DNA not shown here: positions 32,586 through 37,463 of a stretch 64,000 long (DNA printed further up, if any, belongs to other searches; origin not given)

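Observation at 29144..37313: Anaerobe-type HdrL-MvhD-MetV-MetF-HdrCB operon in an otherwise aerobic-looking alphaproteobacterial region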

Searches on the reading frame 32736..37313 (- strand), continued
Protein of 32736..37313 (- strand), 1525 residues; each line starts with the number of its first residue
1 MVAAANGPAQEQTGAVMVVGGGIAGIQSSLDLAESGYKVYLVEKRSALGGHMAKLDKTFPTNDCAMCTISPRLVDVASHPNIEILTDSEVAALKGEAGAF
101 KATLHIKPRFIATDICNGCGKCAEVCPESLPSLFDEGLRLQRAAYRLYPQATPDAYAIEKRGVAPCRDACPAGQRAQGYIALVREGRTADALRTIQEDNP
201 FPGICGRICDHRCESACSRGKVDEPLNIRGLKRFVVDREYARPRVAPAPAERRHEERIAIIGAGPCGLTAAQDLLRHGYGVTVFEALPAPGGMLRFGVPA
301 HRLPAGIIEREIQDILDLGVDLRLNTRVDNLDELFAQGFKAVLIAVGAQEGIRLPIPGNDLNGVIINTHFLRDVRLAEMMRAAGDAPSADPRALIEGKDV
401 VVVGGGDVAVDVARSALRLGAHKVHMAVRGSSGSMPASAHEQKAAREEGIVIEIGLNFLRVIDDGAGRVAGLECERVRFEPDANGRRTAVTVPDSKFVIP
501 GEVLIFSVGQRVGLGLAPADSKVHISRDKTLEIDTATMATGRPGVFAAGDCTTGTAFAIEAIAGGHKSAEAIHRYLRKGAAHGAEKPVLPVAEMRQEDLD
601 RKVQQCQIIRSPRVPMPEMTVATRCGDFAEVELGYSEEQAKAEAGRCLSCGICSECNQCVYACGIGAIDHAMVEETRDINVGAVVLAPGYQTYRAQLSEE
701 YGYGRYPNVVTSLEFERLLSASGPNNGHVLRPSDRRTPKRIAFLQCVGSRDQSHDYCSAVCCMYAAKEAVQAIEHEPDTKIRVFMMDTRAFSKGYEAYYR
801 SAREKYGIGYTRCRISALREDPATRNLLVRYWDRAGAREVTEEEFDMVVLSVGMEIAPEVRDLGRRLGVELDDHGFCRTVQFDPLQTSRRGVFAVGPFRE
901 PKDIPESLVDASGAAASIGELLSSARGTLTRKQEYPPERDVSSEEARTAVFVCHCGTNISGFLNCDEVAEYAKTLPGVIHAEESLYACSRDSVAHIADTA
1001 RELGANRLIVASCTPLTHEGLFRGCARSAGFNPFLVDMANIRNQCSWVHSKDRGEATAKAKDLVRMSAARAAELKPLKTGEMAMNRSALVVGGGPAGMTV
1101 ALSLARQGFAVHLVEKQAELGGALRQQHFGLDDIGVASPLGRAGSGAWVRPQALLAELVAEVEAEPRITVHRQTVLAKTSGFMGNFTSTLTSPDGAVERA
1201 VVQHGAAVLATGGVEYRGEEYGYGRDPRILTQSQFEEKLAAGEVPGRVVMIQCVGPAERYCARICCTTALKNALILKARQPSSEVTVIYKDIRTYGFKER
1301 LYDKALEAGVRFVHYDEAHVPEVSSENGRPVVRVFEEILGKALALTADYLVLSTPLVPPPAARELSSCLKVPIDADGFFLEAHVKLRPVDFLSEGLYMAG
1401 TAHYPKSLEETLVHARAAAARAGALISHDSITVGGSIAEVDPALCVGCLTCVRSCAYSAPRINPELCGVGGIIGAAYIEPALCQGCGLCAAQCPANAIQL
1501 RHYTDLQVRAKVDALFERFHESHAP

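Call 12: find_encoding_contigs(protein=P0002, flank=10000, max_places=4)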
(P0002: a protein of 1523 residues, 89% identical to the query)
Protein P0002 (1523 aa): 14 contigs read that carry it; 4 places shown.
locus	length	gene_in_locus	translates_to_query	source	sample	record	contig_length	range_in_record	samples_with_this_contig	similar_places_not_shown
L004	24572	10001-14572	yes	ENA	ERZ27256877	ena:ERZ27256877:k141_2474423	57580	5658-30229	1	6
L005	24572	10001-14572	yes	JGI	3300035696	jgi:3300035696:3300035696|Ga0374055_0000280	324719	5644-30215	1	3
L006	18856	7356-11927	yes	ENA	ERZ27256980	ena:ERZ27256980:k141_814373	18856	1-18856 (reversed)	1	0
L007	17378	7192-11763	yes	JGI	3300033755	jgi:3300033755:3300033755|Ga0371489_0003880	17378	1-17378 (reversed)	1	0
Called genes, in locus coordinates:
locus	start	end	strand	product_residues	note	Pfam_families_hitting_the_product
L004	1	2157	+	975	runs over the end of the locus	PF04607:RelA_SpoT (weak)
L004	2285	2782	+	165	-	PF13328:HD_4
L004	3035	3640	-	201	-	PF12804:NTP_transf_3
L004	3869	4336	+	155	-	PF01257:2Fe-2S_thioredx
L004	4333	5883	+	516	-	PF01512:Complex1_51K, PF10589:NADH_4Fe-4S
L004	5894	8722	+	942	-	PF13510:Fer2_4, PF10588:NADH-G_4Fe-4S_3, PF00037:Fer4 (faint), PF12838:Fer4_7, PF22117:Fer4_Nqo3 (weak), PF04879:Molybdop_Fe4S4, PF00384:Molybdopterin, PF01568:Molydop_binding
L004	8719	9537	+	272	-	PF02634:FdhD-NarQ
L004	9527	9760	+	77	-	PF11390:FdsD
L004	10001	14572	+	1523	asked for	PF12831:FAD_oxidored, PF13450:NAD_binding_8 (weak), PF14691:Fer4_20, PF07992:Pyr_redox_2, PF00890:FAD_binding_2 (weak), PF01266:DAO (weak), PF12831:FAD_oxidored (weak), PF13450:NAD_binding_8, +12 more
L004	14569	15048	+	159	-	PF02662:FlpD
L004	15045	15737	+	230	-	PF25160:LdpA_Fe-S-bd (faint), PF12225:DUF5981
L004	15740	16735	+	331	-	PF02219:MTHFR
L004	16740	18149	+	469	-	PF13183:Fer4_8, PF13187:Fer4_9 (weak), PF13534:Fer4_17, PF02754:CCG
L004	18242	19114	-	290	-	PF00809:Pterin_bind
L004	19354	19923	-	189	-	-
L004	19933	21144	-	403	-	PF25371:DUF7884, PF02353:CMAS, PF13489:Methyltransf_23, PF13847:Methyltransf_31 (weak), PF08241:Methyltransf_11, PF08242:Methyltransf_12, PF13649:Methyltransf_25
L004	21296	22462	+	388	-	PF02771:Acyl-CoA_dh_N, PF02770:Acyl-CoA_dh_M, PF00441:Acyl-CoA_dh_1, PF08028:Acyl-CoA_dh_2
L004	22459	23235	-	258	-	PF00571:CBS (faint)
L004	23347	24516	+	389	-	PF00108:Thiolase_N, PF22691:Thiolase_C_1 (faint), PF02803:Thiolase_C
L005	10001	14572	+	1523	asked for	PF12831:FAD_oxidored, PF13450:NAD_binding_8 (weak), PF14691:Fer4_20, PF07992:Pyr_redox_2, PF00890:FAD_binding_2 (weak), PF01266:DAO (weak), PF12831:FAD_oxidored (weak), PF13450:NAD_binding_8, +12 more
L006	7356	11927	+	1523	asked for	PF12831:FAD_oxidored, PF13450:NAD_binding_8 (weak), PF14691:Fer4_20, PF07992:Pyr_redox_2, PF00890:FAD_binding_2 (weak), PF01266:DAO (weak), PF12831:FAD_oxidored (weak), PF13450:NAD_binding_8, +12 more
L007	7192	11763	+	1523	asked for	PF12831:FAD_oxidored, PF13450:NAD_binding_8 (weak), PF14691:Fer4_20, PF07992:Pyr_redox_2, PF00890:FAD_binding_2 (weak), PF01266:DAO (weak), PF12831:FAD_oxidored (weak), PF13450:NAD_binding_8, +12 more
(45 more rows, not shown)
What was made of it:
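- P0002, the closest relative at 89%, has fdsGBACD upstream and Pterin_bind downstream (call 12). fdsGBACD lies directly upstream in the closest relative (call 12).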

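Call 17: find_related_loci(query=A1, collection=genome_contigs, flank=10000)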
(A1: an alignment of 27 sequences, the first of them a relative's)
Query A1 (1525 aa) in genome_contigs; peptide patterns used: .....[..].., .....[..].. (x = any residue, [..] = any of these).
600 stretches matched a pattern (row limit reached: there are more); 600 encode a relative of the query (tblastn E <= 1e-3); the best 80 are kept; 80 distinct loci.
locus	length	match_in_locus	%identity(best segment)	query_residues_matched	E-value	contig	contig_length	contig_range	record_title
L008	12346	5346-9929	60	23-1523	0e+0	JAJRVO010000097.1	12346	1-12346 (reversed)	MAG: Chloroflexota bacterium isolate Dive96_bin10.46 k141_585508, whole genome shotgun sequence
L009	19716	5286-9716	62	14-1516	0e+0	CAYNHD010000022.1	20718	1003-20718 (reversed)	MAG TPA_asm: uncultured Thermoflexus sp. isolate SRP241326_co3_55 genome assembly, contig: NODE_3522_length_20718_cov_13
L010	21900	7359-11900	59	6-1518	0e+0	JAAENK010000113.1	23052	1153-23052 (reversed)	MAG: Gammaproteobacteria bacterium isolate Bse_30 BseG_CONTIG1297808, whole genome shotgun sequence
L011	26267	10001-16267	60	10-1516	0e+0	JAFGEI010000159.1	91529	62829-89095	MAG: Anaerolineae bacterium isolate Zod_Metabat.1220 k87_8228435, whole genome shotgun sequence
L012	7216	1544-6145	57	9-1516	0e+0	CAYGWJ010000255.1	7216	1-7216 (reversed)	MAG TPA_asm: uncultured Anaerolineae bacterium isolate ERP119294_co2_411 genome assembly, contig: k141_3905684, whole ge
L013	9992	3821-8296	58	23-1516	0e+0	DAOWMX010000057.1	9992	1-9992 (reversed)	MAG TPA_asm: Anaerolineales bacterium isolate CSMAG_3013 CSMAG_3013_k141_372471_length_9992_cov_62.7536, whole genome sh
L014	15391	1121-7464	59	1-1515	0e+0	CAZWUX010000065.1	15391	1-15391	MAG TPA_asm: uncultured Anaerolineae bacterium isolate SRP214966_co2_211 genome assembly, contig: NODE_6027_length_15391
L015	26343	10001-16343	61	17-1517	0e+0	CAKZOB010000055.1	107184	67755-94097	MAG TPA_asm: uncultured Anaerolineales bacterium isolate SRR5214706_bin.22_CONCOCT_v1.1_MAG genome assembly, contig: ERZ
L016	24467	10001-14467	65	23-1517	0e+0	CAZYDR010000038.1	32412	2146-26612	MAG TPA_asm: uncultured Alphaproteobacteria bacterium isolate SRP308112_co1_372 genome assembly, contig: NODE_1728_lengt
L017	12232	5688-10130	56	23-1523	0e+0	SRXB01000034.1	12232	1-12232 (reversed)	MAG: bacterium isolate D1FMe1.002 contig-D1FMe1_162_length_12232__70104, whole genome shotgun sequence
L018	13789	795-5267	56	7-1517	0e+0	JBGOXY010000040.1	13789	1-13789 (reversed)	MAG: Anaerolineae bacterium isolate OBJ_0618_130150_56 k141_1040545_length_13789_cov_12.0000, whole genome shotgun seque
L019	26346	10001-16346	58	1-1518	0e+0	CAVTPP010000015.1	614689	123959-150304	MAG: uncultured Chloroflexia bacterium isolate MFD03804.bin.2.153 genome assembly, contig: contig_81491, whole genome sh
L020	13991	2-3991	57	15-1516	0e+0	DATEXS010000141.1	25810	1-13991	MAG TPA_asm: Anaerolineae bacterium isolate SMAG_U8425 k141_1139840, whole genome shotgun sequence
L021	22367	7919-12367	59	23-1516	0e+0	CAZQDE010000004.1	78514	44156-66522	MAG TPA_asm: uncultured Anaerolineaceae bacterium isolate binchicken_co19_417 genome assembly, contig: NODE_245_length_7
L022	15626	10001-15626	59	14-1414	0e+0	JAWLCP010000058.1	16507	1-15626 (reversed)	MAG: Anaerolineae bacterium isolate 15dZY3.bin.6 NODE_3834_length_16507_cov_14.769015, whole genome shotgun sequence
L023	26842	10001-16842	59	2-1517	0e+0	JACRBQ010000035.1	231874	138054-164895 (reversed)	MAG: Chloroflexi bacterium isolate NC_groundwater_1624_Pr3_B-0.1um_63_24 SR-2_scaffold_141_851781, whole genome shotgun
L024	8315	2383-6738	46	26-1517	0e+0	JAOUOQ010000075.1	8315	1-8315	MAG: Candidatus Aminicenantes bacterium isolate 8_1_Oct_SF_Bin20 8_1_Oct_SF_Bin20_scaffold_8153_c1, whole genome shotgun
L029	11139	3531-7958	45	14-1517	0e+0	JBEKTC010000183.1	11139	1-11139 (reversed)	MAG: Candidatus Korobacteraceae bacterium isolate SPRUCE 549 SPRUCE_549_183, whole genome shotgun sequence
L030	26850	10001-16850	48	10-1517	0e+0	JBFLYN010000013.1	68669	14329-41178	MAG: Bacillota bacterium isolate MAG086 MAG086_13, whole genome shotgun sequence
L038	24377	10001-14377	46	23-1517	0e+0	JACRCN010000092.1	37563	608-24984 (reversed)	MAG: Deltaproteobacteria bacterium isolate NC_groundwater_1647_Pr3_B-0.1um_60_22 SR-2_scaffold_141_3169530, whole genome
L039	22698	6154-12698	57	2-1517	0e+0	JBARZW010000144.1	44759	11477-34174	MAG: Candidatus Promineifilaceae bacterium isolate MFD12960_ilm_asm_bin17 k127_146711, whole genome shotgun sequence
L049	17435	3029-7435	45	14-1517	0e+0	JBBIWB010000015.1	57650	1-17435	MAG: Desulfobacteraceae bacterium isolate QH2F170213_bin_90 NODE_237_length_57650_cov_17.406667, whole genome shotgun se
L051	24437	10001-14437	45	9-1517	0e+0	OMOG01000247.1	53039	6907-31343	Solibacteraceae bacterium SbA4 strain Peat soil MAG SbA4 genome assembly, contig: SBA4_Contig_320, whole genome shotgun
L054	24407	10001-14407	44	10-1517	0e+0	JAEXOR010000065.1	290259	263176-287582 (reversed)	MAG: Bacillota bacterium isolate OH_HBrB_152 k127_1355341, whole genome shotgun sequence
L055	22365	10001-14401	46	14-1517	0e+0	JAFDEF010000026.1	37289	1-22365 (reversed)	MAG: Deltaproteobacteria bacterium isolate Meg19_1012_Bin_503 Meg19_1012_Bin_503_scaffold_1725, whole genome shotgun seq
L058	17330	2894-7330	43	9-1517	0e+0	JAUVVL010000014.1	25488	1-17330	MAG: Desulfobacteraceae bacterium isolate CSMAG_1163 CSMAG_1163_k127_8244570_length_25488_cov_121.3904, whole genome sho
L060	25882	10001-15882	44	23-1515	0e+0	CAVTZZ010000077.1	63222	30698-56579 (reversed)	MAG: uncultured delta proteobacterium isolate MFD04408.bin.2.108 genome assembly, contig: contig_85302, whole genome sho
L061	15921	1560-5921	45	27-1517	0e+0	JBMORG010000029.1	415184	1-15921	MAG: Thermodesulfobacteriota bacterium isolate Betzabe_MAG174 MAG174_29, whole genome shotgun sequence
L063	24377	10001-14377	44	23-1517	0e+0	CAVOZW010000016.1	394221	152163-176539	MAG: uncultured delta proteobacterium isolate MFD09964.bin.1.31 genome assembly, contig: contig_3912, whole genome shotg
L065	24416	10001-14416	45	14-1517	0e+0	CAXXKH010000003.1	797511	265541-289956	MAG: Desulfobacterales bacterium isolate 9e8c302b-4ccc-47c5-97cd-91c71c085a60 genome assembly, contig: contig_3, whole g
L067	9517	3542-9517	45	2-1517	0e+0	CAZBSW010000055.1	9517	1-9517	MAG TPA_asm: uncultured Thermotogae bacterium isolate SRP323688_co1_249 genome assembly, contig: NODE_10636_length_9517_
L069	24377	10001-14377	44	23-1517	0e+0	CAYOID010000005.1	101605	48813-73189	MAG TPA_asm: uncultured Desulfohalobiaceae bacterium isolate SRP141376_co2_132 genome assembly, contig: NODE_519_length_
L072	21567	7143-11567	43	13-1517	0e+0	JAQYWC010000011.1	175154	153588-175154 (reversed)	MAG: Desulfobacterium sp. isolate Pec_A4_megahit_bin17 Pec_A4_megahit_bin17_c_000000405056, whole genome shotgun sequenc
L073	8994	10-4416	44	10-1517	0e+0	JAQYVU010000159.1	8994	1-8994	MAG: Desulfococcaceae bacterium isolate SF_100_bin68 SF_100_bin.68.orig_100_contig-145_17242, whole genome shotgun seque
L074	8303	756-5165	45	13-1517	0e+0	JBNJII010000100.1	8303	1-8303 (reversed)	MAG: Thermodesulfobacteriota bacterium isolate Y22_0dBSd3.bin.102 NODE_8854_length_8303_cov_7.717942, whole genome shotg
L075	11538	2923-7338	44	10-1517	0e+0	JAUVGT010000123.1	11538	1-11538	MAG: Deltaproteobacteria bacterium isolate CSMAG_383 CSMAG_383_k141_3934926_length_11538_cov_6.9884, whole genome shotgu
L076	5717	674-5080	43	10-1517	0e+0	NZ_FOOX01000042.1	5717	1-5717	Desulfotruncus arcticus DSM 17038, whole genome shotgun sequence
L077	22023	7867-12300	44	4-1517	0e+0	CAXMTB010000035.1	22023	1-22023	MAG: uncultured Nitrospinaceae bacterium isolate 10C-St8-MC-01_bin.13.strict genome assembly, contig: NODE_35_length_220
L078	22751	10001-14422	43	9-1517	0e+0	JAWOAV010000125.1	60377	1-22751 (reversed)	MAG: Desulfosalsimonadaceae bacterium isolate BLK2-2.bin.130 k191_1605699, whole genome shotgun sequence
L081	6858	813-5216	44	14-1517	0e+0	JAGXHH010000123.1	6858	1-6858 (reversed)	MAG: Desulfobacteraceae bacterium isolate LH_M58 k141_755021, whole genome shotgun sequence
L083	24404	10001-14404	45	13-1517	0e+0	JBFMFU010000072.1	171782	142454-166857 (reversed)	MAG: Thermodesulfobacteriota bacterium isolate MAG279 MAG279_72, whole genome shotgun sequence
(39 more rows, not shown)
